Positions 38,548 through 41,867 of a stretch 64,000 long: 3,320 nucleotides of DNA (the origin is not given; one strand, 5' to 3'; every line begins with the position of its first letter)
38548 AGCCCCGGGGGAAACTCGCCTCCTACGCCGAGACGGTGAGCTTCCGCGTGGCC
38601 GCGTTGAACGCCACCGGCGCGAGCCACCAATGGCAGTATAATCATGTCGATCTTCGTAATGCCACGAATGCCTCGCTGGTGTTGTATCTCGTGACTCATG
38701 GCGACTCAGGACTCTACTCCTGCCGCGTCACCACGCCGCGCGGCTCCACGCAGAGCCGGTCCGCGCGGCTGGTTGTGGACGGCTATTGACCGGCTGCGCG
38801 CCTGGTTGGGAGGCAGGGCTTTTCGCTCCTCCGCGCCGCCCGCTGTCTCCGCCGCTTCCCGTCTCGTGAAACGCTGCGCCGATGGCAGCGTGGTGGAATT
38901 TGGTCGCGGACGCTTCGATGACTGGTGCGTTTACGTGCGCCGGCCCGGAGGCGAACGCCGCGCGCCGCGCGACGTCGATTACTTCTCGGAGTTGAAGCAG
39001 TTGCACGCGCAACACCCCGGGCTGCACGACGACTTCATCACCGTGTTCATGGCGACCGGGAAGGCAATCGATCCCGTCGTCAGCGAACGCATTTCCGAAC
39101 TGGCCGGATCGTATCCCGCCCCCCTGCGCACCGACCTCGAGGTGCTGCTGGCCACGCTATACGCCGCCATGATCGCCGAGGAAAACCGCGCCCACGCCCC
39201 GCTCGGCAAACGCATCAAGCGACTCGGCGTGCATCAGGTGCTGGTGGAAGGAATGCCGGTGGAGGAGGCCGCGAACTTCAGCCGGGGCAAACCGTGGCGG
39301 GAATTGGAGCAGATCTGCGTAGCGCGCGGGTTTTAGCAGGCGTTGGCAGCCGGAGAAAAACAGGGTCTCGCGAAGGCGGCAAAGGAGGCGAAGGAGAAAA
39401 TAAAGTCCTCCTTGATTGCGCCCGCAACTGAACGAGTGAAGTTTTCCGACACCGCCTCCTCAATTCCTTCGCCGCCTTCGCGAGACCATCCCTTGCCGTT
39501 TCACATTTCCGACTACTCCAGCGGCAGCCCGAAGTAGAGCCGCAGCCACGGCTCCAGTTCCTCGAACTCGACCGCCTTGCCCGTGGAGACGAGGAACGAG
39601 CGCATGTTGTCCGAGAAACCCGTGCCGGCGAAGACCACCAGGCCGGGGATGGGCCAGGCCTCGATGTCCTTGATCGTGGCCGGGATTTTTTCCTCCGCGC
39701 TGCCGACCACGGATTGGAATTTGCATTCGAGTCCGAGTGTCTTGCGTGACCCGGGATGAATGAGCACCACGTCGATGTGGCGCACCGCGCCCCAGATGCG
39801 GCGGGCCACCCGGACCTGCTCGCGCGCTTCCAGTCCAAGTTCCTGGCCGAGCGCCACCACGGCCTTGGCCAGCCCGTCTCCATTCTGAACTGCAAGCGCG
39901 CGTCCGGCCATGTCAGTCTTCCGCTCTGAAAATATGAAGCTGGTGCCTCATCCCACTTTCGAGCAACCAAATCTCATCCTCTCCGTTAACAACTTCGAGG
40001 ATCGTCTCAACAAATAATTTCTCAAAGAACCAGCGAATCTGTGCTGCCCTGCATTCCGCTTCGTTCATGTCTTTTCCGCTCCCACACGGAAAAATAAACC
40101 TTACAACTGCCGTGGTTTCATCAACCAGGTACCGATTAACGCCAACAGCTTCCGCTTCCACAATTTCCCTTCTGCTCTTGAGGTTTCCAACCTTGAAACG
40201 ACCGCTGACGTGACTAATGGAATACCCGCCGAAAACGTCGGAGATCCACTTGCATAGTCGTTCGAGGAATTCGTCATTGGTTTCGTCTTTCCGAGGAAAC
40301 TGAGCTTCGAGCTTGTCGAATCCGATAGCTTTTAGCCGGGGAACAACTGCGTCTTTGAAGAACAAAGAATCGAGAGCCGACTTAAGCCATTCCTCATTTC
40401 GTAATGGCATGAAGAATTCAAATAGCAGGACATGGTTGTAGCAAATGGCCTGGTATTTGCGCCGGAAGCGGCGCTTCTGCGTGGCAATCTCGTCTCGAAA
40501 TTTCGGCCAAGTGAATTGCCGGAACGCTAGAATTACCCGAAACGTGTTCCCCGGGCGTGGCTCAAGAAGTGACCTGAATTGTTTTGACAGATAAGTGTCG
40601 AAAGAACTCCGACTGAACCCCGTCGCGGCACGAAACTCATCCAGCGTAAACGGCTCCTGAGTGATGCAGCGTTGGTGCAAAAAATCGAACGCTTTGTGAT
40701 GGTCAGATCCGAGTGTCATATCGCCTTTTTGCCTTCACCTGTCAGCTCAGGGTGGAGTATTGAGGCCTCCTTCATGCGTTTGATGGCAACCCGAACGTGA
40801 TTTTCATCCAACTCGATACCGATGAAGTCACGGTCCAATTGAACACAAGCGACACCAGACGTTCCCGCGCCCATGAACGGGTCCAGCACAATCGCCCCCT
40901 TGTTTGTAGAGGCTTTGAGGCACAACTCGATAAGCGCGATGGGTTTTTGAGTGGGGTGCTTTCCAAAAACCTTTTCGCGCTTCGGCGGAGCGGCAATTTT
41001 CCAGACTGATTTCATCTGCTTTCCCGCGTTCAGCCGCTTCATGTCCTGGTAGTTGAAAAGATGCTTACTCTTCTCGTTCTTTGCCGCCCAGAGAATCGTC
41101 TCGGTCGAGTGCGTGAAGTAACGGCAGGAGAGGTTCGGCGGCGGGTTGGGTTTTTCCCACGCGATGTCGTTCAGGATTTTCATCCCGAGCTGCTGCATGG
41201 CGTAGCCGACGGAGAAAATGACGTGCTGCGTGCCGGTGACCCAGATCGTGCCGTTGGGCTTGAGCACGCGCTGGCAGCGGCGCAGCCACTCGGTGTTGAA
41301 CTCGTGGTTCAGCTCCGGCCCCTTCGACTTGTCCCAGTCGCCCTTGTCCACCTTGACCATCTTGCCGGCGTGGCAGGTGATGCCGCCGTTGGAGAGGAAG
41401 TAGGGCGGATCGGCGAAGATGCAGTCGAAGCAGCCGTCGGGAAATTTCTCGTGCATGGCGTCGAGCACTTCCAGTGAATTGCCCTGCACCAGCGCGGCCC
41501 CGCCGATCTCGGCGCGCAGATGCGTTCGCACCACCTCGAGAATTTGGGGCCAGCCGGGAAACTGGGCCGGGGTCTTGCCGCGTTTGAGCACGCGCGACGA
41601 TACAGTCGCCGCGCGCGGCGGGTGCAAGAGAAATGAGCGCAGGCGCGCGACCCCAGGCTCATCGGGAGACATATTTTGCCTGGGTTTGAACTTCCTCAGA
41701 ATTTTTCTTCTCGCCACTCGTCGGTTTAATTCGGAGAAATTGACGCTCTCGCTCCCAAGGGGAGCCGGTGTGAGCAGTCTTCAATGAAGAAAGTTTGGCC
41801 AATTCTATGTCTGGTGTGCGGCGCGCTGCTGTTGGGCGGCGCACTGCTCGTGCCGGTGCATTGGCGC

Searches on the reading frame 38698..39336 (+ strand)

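Call 3: search_protein_families(library=pfam, proteins=[window:38698-39336:+], max_evalue=1)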
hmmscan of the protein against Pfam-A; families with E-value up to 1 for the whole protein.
window:38698-39336:+ (212 aa): 1 family
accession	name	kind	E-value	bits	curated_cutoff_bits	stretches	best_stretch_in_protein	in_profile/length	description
PF22539.1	DUF7004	-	8.1e-54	182.3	27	1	61-212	3-155/155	Family of unknown function (DUF7004)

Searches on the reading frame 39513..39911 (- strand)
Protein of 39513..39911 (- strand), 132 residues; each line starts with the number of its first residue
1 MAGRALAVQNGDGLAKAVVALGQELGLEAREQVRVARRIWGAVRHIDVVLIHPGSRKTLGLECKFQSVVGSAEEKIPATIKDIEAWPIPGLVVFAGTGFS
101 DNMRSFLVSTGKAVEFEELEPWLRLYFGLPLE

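Call 3: search_protein_families(library=pfam, proteins=[window:39513-39911:-], max_evalue=1)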
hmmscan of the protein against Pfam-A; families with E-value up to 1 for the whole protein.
window:39513-39911:- (132 aa): 2 families
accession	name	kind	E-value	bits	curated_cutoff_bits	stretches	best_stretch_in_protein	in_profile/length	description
PF20472.4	PDDEXK_11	-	2.8e-17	63.2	23.7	1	11-110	6-116/145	PD-(D/E)XK nuclease superfamily domain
PF03008.20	DUF234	-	0.036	14.9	22.5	1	37-70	61-94/100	Archaea bacterial proteins of unknown function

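Call 5: search_protein_families(library=padloc, proteins=[window:39513-39911:-], max_evalue=1)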
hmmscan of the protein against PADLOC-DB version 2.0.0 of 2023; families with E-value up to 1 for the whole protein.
window:39513-39911:- (132 aa): 0 families

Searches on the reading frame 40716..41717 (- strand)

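Call 3: search_protein_families(library=pfam, proteins=[window:40716-41717:-], max_evalue=1)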
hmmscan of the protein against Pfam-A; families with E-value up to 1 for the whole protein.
window:40716-41717:- (333 aa): 7 families
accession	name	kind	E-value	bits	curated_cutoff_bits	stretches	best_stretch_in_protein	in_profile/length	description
PF01555.25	N6_N4_Mtase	-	7e-58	196.6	26.7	1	98-312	2-220/221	DNA methylase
PF08241.18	Methyltransf_11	-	0.0014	19.7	21.2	0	144-159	79-94/95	Methyltransferase domain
PF13649.12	Methyltransf_25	-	0.0025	18.9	27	0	277-319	1-45/97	Methyltransferase domain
PF13847.12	Methyltransf_31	-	0.0055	16.8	27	0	84-161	60-110/145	Methyltransferase domain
PF09445.16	Methyltransf_15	-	0.049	13.7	22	1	276-314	3-41/165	RNA cap guanine-N2 methyltransferase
PF03602.21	Cons_hypoth95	-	0.082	13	24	0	93-107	110-124/182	Conserved hypothetical protein 95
PF07848.18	PaaX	-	0.2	12.4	24.8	1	300-327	32-59/70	PaaX-like protein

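Call 5: search_protein_families(library=padloc, proteins=[window:40716-41717:-], max_evalue=1)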
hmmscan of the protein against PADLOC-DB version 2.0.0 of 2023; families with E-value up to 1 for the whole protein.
window:40716-41717:- (333 aa): 76 families (the best 25 are shown)
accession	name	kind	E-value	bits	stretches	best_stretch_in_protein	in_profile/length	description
PDLC03371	MTase_II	-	8.1e-91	302.1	1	75-318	12-255/260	Type II methyltransferase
PDLC03216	MTase_II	-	1.7e-74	249.1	1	76-323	14-263/364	Type II methyltransferase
PDLC03738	oMTase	-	4.9e-67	224.3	1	76-322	23-272/376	orphan methyltransferase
PDLC03302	MTase_II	-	3.8e-41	139.5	1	94-316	21-261/626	Type II methyltransferase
PDLC03387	MTase_II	-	1.9e-37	127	2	168-317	129-277/289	Type II methyltransferase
PDLC03299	MTase_II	-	3.3e-35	120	2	201-319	141-261/296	Type II methyltransferase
PDLC03279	MTase_II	-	1.2e-31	107.6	1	97-315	378-584/587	Type II methyltransferase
PDLC03320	MTase_II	-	4.8e-29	99.4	2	212-318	173-277/289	Type II methyltransferase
PDLC03339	MTase_II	-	3.5e-24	83.3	2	228-318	184-274/399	Type II methyltransferase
PDLC03353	MTase_II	-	5.5e-24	83.1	1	88-316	20-251/260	Type II methyltransferase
PDLC03252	MTase_II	-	3.2e-23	80.6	2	166-316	206-354/365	Type II methyltransferase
PDLC03229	MTase_II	-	1.8e-21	74.4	1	84-317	186-402/436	Type II methyltransferase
PDLC03251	MTase_II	-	2.6e-21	74.1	1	213-317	166-268/282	Type II methyltransferase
PDLC03265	MTase_II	-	4.9e-21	73.5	2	219-317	232-330/333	Type II methyltransferase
PDLC03300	MTase_II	-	8.1e-20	69.1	2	145-321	94-282/302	Type II methyltransferase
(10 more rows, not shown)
